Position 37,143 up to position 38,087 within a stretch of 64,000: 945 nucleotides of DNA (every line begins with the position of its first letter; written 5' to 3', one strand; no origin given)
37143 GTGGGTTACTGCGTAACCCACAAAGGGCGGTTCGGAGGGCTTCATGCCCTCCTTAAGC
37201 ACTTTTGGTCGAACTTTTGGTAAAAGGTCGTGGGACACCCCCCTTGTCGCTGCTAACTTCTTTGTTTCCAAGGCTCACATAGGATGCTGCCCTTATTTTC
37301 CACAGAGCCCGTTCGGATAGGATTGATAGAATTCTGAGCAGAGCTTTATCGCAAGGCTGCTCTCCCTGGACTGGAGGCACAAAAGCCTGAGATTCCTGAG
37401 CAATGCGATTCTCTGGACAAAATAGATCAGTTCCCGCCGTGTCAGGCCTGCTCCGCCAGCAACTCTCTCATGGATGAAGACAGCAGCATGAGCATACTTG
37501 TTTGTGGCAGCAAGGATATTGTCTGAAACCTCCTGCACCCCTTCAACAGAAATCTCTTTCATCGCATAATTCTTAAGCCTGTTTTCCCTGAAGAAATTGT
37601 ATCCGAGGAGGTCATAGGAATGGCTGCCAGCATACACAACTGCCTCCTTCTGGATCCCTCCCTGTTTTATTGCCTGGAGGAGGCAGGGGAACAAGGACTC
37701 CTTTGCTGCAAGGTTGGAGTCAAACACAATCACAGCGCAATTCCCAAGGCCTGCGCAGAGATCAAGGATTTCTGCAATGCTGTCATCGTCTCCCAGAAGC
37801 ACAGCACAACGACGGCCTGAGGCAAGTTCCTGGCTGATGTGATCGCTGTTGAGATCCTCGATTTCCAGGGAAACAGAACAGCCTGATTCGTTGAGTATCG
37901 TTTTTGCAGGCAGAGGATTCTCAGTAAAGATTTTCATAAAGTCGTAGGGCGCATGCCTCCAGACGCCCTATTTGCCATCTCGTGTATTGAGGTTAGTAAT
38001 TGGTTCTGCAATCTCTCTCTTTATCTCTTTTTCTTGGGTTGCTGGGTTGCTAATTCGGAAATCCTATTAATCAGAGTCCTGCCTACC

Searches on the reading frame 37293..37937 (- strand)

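Call 3: search_protein_families(library=pfam, proteins=[window:37293-37937:-], max_evalue=0.01)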
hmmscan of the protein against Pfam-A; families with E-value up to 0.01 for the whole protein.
window:37293-37937:- (214 aa): 1 family
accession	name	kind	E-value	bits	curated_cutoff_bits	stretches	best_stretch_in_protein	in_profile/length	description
PF00491.26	Arginase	-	0.00084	19.3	22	1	34-146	77-199/280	Arginase family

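Call 4: search_protein_families(library=ncbifam, proteins=[window:37293-37937:-], max_evalue=0.01)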
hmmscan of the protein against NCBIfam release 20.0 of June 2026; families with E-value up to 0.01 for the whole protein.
window:37293-37937:- (214 aa): 1 family
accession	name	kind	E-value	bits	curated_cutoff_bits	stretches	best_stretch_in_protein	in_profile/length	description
TIGR01229.1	rocF_arginase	equivalog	0.0084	15.5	227.6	0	90-145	158-214/300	arginase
